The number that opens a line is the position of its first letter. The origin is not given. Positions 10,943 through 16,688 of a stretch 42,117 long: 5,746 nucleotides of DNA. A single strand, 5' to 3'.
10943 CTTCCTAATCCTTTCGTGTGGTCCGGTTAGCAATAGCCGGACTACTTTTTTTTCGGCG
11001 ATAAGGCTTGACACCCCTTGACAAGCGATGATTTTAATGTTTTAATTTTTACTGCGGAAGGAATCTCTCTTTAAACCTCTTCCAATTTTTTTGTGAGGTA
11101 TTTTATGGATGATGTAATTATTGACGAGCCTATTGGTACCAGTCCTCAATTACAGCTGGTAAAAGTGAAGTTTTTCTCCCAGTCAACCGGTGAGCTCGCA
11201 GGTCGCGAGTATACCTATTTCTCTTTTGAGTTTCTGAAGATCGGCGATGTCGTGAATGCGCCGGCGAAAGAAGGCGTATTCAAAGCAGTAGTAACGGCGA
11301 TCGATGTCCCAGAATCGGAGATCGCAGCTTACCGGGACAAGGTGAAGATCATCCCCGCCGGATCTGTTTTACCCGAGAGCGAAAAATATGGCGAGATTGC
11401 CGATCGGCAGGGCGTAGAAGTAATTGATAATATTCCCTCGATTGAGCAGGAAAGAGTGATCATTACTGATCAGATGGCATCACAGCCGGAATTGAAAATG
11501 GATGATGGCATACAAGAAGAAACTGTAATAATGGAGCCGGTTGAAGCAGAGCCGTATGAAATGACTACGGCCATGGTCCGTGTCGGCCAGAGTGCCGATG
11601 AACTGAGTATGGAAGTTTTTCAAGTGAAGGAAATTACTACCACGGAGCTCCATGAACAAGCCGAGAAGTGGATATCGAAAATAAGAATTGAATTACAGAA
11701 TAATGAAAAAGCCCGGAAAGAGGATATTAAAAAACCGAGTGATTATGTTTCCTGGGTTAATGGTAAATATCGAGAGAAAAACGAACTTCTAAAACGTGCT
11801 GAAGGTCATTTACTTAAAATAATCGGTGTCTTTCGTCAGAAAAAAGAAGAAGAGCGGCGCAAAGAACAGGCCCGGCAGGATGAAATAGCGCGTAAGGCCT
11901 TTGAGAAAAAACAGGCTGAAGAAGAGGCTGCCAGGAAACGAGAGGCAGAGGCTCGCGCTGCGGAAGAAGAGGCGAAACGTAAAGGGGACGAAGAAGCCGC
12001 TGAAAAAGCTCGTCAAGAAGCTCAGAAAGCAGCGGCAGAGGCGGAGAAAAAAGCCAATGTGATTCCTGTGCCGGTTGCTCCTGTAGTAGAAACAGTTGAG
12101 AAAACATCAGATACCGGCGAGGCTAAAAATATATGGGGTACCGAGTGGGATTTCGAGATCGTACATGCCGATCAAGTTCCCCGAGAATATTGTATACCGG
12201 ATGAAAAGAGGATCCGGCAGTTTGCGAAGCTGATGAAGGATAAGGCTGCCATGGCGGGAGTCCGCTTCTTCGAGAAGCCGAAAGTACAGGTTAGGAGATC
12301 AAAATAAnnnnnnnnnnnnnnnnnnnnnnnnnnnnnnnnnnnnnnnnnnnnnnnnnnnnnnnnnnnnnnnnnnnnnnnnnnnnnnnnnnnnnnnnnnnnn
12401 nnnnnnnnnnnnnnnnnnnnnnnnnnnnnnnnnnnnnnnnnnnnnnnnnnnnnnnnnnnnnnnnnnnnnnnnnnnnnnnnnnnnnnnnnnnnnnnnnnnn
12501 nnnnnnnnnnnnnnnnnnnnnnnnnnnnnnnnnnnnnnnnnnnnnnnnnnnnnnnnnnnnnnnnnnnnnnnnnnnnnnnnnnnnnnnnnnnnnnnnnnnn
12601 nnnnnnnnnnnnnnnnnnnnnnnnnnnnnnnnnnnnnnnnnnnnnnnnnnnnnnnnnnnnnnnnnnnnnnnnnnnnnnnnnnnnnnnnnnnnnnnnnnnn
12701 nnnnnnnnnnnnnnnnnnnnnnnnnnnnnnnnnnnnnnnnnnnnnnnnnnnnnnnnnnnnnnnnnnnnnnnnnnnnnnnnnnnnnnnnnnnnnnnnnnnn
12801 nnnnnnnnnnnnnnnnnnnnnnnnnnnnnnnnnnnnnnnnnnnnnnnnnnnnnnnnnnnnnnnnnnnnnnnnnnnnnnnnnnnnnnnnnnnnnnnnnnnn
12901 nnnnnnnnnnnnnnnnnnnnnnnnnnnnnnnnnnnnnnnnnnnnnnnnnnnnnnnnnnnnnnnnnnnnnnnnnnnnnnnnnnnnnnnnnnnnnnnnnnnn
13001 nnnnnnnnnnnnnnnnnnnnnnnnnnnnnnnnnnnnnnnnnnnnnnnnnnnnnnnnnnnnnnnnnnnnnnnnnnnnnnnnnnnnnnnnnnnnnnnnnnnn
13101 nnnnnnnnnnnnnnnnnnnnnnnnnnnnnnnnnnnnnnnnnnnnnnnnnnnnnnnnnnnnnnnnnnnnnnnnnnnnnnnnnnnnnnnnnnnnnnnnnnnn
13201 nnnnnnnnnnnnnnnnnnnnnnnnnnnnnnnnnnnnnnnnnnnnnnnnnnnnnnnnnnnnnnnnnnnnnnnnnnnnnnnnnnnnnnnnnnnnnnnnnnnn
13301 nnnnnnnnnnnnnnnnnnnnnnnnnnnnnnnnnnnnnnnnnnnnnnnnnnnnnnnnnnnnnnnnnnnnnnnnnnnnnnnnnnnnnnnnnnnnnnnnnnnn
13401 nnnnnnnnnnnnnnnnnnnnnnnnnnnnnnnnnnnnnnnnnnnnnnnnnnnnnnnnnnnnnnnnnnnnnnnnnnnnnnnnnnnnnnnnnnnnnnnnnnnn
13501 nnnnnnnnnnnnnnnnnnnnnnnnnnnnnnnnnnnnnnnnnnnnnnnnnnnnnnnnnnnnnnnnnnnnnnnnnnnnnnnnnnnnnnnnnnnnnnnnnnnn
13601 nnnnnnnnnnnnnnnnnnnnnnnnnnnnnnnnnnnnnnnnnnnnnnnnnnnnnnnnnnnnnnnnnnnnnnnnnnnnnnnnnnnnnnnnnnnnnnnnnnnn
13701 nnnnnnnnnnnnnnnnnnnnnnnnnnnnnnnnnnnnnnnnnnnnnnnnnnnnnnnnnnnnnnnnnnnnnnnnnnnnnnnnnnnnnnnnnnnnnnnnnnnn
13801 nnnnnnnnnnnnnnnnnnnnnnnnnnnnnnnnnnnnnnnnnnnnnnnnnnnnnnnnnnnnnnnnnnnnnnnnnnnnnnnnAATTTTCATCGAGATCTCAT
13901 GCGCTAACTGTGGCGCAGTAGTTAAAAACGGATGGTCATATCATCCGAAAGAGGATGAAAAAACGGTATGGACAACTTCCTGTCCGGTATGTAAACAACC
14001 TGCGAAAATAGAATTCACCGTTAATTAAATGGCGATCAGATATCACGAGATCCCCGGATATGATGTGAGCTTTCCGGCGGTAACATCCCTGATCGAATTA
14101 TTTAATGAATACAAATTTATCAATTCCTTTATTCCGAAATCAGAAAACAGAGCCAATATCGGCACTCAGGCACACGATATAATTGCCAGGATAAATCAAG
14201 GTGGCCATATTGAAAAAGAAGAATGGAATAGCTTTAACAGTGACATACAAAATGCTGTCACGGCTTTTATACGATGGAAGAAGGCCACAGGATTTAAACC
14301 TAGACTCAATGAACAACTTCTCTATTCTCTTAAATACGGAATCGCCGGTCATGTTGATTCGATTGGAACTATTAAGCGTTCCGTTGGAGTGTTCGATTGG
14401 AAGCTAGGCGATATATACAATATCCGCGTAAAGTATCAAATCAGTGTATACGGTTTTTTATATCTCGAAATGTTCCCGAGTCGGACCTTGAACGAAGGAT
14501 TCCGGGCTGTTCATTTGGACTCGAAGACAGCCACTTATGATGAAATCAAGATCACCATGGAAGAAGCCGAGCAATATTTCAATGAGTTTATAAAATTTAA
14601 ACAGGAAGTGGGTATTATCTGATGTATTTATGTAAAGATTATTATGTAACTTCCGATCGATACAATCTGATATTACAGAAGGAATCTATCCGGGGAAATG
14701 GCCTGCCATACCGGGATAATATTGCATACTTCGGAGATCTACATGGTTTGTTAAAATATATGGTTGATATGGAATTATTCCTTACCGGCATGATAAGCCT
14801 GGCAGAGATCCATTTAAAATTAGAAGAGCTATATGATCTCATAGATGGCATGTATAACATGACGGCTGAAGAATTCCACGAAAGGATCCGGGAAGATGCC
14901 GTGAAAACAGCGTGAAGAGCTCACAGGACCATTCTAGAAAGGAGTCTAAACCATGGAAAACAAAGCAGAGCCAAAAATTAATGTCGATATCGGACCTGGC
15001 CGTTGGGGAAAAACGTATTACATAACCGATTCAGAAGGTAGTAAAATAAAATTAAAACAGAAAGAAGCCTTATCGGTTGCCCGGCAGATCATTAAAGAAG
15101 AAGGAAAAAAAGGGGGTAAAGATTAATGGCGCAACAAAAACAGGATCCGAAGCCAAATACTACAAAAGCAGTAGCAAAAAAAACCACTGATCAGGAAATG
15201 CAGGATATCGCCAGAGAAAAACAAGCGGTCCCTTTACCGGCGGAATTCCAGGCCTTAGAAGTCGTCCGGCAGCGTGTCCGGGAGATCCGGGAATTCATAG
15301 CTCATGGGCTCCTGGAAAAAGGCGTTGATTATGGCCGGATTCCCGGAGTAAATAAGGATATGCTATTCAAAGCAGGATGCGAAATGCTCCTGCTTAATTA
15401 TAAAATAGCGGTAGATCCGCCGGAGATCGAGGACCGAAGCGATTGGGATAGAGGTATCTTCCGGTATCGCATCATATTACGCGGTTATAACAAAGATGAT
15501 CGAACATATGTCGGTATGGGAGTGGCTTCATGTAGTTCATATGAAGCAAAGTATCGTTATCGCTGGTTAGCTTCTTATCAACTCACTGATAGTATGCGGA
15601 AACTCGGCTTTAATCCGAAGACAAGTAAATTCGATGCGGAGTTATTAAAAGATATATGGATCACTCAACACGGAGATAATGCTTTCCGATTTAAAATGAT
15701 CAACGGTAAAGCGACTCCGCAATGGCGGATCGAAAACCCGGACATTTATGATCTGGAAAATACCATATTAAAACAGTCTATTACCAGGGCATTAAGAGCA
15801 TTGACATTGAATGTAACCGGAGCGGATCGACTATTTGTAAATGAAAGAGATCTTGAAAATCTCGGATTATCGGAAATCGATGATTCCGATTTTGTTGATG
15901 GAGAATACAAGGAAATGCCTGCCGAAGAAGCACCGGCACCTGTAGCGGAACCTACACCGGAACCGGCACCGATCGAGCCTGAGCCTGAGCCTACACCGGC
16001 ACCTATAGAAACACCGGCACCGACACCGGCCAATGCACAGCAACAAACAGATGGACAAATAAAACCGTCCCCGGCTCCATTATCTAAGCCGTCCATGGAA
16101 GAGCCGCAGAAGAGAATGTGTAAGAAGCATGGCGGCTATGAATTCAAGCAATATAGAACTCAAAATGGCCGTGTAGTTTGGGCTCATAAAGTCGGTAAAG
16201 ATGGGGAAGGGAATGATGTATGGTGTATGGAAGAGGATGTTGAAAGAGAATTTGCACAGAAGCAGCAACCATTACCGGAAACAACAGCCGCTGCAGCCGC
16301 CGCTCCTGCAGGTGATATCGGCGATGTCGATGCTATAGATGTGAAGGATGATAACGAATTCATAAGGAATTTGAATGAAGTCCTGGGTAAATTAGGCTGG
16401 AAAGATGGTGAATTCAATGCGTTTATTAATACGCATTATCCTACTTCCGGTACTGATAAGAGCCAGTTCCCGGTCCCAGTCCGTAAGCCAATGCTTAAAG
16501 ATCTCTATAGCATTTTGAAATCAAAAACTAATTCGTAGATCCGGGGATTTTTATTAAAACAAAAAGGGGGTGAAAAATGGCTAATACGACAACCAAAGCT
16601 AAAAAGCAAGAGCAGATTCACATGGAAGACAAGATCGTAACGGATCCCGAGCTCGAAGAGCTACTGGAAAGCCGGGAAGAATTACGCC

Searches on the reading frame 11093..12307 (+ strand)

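Call 78: search_protein_families(library=pfam, proteins=[window:11093-12307:+], max_evalue=0.001)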
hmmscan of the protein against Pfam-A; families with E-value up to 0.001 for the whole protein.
window:11093-12307:+ (404 aa): 0 families

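Call 80: search_protein_families(library=phrogs, proteins=[window:11093-12307:+], max_evalue=0.001)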
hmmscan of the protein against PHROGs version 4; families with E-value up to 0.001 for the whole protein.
window:11093-12307:+ (404 aa): 1 family
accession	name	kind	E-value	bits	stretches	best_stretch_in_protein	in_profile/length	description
phrog_10477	-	DNA, RNA and nucleotide metabolism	3.2e-05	25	1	164-397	23-241/243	exonuclease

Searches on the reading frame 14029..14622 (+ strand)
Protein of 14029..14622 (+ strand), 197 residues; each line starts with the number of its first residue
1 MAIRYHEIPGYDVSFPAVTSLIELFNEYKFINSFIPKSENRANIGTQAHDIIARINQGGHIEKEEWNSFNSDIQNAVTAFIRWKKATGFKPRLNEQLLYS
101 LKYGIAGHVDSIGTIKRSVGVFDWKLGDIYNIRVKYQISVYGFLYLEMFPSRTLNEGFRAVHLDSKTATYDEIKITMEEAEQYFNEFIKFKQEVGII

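Call 78: search_protein_families(library=pfam, proteins=[window:14029-14622:+], max_evalue=0.001)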
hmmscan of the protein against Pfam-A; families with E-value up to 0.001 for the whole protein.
window:14029-14622:+ (197 aa): 0 families

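Call 80: search_protein_families(library=phrogs, proteins=[window:14029-14622:+], max_evalue=0.001)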
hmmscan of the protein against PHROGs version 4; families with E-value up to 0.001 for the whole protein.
window:14029-14622:+ (197 aa): 3 families
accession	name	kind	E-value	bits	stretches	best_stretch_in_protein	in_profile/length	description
phrog_298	-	DNA, RNA and nucleotide metabolism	1.4e-15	58.4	1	9-189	61-251/293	exonuclease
phrog_69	-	DNA, RNA and nucleotide metabolism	6.7e-05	23.1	1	37-179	116-282/501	exonuclease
phrog_3953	-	DNA, RNA and nucleotide metabolism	0.00054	20.7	1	39-183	38-166/186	exonuclease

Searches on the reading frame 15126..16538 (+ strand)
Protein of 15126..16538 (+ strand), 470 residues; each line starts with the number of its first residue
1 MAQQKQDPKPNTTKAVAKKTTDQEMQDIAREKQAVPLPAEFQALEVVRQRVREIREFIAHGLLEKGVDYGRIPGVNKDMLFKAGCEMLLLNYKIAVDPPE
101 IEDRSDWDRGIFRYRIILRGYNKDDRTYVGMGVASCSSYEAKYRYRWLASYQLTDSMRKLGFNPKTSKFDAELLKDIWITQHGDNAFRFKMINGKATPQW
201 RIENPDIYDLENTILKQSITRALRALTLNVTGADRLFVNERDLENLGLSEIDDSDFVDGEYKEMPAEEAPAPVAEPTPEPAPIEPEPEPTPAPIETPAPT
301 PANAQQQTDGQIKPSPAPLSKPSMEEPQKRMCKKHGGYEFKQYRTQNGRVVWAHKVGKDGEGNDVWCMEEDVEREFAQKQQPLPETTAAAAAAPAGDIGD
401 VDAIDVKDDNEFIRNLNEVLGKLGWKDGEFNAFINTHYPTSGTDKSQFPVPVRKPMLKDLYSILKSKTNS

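Call 78: search_protein_families(library=pfam, proteins=[window:15126-16538:+], max_evalue=0.001)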
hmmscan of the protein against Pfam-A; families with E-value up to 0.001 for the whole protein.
window:15126-16538:+ (470 aa): 0 families

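Call 80: search_protein_families(library=phrogs, proteins=[window:15126-16538:+], max_evalue=0.001)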
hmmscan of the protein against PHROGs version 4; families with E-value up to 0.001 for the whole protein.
window:15126-16538:+ (470 aa): 1 family
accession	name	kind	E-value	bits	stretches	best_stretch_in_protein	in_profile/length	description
phrog_10048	-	unknown function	7.5e-19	69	1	42-246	23-169/273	-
